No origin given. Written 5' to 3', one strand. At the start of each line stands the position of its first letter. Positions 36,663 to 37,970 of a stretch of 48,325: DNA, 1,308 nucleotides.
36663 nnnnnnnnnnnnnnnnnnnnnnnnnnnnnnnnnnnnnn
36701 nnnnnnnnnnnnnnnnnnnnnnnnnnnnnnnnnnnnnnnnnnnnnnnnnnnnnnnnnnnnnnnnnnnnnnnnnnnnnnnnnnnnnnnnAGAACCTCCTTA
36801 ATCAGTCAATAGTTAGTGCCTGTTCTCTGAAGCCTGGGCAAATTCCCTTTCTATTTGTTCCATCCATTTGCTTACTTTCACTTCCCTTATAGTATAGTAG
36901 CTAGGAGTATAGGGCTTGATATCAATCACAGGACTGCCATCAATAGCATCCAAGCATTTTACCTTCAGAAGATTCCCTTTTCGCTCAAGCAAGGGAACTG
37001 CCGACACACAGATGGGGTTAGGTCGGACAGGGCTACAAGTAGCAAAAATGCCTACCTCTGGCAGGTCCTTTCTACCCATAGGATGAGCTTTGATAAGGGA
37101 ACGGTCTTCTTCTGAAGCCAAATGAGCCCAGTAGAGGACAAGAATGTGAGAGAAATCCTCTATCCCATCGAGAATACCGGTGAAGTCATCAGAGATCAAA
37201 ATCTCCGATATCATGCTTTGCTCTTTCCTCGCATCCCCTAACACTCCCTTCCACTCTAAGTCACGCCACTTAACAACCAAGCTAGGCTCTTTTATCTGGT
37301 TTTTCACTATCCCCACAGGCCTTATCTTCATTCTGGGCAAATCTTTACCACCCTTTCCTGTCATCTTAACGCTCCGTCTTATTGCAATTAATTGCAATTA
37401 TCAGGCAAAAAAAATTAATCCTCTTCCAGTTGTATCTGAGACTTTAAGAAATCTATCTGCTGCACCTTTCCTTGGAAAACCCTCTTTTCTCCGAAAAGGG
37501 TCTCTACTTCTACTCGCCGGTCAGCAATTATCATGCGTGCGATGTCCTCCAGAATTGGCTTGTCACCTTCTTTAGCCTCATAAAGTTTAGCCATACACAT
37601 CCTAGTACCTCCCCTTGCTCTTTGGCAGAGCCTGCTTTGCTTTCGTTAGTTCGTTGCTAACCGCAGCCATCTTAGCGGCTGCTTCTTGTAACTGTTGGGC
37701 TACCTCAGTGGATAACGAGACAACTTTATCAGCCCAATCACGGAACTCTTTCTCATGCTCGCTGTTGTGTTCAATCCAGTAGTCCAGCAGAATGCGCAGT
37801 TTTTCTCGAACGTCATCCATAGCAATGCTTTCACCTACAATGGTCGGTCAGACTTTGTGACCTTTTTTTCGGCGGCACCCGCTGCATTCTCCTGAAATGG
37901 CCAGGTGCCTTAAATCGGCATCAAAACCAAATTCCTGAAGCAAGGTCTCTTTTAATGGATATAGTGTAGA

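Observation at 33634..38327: Recurrent palindrome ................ marks a predicted Fur-family regulon with three operator sites in one locus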

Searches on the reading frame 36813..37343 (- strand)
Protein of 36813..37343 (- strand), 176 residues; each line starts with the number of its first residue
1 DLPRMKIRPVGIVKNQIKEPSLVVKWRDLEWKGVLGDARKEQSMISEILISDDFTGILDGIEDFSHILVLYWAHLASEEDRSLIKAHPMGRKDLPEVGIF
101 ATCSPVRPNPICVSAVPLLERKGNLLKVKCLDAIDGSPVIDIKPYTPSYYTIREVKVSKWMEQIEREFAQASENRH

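Call 4: search_protein_families(library=pfam, proteins=[window:36813-37343:-], max_evalue=0.01)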
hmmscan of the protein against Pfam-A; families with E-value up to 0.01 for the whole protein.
window:36813-37343:- (176 aa): 1 family
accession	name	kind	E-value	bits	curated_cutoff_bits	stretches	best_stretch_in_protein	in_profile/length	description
PF01980.22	TrmO_N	-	4.7e-27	95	26.8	1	42-148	10-114/116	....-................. O N-terminal domain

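Call 23: search_protein_families(library=ncbifam, proteins=[window:36813-37343:-], max_evalue=0.001)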
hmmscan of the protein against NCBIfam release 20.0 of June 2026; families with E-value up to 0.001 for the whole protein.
window:36813-37343:- (176 aa): 1 family
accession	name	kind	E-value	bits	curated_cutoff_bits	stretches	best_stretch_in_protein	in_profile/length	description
TIGR00104.1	tRNA_TsaA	equivalog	3.5e-32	111.6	93.25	1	5-149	4-135/143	tRNA (N6-threonylcarbamoyladenosine(37)-N6)-methyltransferase TrmO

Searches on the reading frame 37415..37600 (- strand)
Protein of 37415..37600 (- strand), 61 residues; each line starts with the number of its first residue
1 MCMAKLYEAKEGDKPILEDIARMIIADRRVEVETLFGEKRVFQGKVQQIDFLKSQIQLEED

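Call 4: search_protein_families(library=pfam, proteins=[window:37415-37600:-], max_evalue=0.01)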
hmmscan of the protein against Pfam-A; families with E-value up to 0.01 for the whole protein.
window:37415-37600:- (61 aa): 1 family
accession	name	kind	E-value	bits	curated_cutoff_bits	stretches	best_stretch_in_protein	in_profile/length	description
PF10133.14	CooT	-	1e-11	45.4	27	1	1-59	1-60/60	CO dehydrogenase accessory protein CooT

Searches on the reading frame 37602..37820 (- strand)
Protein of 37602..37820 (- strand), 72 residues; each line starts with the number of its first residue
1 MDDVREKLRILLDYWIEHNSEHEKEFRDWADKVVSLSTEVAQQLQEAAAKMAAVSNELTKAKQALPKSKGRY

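Call 4: search_protein_families(library=pfam, proteins=[window:37602-37820:-], max_evalue=0.01)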
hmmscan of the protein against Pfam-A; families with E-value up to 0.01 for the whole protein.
window:37602-37820:- (72 aa): 0 families

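Call 23: search_protein_families(library=ncbifam, proteins=[window:37602-37820:-], max_evalue=0.001)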
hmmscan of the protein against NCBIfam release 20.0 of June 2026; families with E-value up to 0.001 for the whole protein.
window:37602-37820:- (72 aa): 0 families

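Call 35: search_protein_families(library=pfam, proteins=[window:37602-37820:-], max_evalue=5)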
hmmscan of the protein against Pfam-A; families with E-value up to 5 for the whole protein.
window:37602-37820:- (72 aa): 6 families
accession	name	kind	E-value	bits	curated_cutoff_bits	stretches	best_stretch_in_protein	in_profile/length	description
PF18699.6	MRPL52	-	0.016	15.8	26.6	1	21-70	42-91/92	Mitoribosomal protein mL52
PF01724.21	DUF29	-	0.032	14.9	22.5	1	3-54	44-95/138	Domain of unknown function DUF29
PF02520.22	ANIS5_cation-bd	-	0.046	14.2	29.3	1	20-66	18-63/109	SXP/RAL-2 family protein Ani s 5-like, metal-binding domain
PF21216.2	PepQ_N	-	0.052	13.9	27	1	13-64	82-134/152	Xaa-Pro dipeptidase, N-terminal domain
PF17932.6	TetR_C_24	-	0.073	13.8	26.4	1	2-58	2-58/114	Tetracyclin repressor-like, C-terminal domain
PF19286.4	ZSWIM1-3_C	-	0.18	12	27.6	0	30-46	5-21/45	Zinc finger SWIM domain-containing protein 1/3, C-terminal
